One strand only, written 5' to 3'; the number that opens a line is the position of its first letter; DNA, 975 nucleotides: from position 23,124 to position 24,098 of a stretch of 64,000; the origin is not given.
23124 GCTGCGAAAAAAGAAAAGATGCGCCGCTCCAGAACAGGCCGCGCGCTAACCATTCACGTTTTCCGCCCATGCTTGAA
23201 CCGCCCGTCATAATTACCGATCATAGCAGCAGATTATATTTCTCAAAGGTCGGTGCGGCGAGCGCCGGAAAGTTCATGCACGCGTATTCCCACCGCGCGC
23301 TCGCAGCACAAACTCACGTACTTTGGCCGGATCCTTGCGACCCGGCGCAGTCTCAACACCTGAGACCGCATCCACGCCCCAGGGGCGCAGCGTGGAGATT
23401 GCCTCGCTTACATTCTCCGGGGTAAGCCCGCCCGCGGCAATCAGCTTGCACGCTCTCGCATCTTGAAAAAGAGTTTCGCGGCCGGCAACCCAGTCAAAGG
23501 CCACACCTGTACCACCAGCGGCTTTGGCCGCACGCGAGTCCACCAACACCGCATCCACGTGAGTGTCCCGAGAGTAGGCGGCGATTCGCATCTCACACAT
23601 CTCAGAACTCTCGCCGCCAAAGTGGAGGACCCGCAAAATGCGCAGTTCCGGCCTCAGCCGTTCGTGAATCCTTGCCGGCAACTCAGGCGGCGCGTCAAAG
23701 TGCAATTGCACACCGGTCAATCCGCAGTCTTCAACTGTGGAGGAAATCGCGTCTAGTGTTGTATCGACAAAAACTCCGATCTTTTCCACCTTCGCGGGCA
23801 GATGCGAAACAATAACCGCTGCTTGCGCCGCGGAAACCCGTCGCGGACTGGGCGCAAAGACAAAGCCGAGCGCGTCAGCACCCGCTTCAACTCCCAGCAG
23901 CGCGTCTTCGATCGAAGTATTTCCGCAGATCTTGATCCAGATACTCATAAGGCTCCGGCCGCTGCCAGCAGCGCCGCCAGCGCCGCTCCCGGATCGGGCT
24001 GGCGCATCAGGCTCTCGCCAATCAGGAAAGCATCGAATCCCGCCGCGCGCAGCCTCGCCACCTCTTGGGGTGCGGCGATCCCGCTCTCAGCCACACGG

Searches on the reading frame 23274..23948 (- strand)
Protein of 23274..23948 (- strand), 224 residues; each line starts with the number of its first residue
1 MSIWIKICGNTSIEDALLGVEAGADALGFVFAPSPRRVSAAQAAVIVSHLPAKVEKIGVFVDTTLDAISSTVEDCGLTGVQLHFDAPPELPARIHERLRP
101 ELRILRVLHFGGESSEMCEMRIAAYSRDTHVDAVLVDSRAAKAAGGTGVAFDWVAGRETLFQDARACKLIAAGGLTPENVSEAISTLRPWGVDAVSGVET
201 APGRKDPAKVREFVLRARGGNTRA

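Call 103: search_protein_families(library=pfam, proteins=[window:23274-23948:-], max_evalue=0.001)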
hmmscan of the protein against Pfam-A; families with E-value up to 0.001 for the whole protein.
window:23274-23948:- (224 aa): 1 family
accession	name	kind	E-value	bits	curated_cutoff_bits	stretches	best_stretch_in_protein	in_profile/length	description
PF00697.28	PRAI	-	5.3e-39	134.4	22.7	1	5-214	1-191/193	N-(5'phosphoribosyl)anthranilate (PRA) isomerase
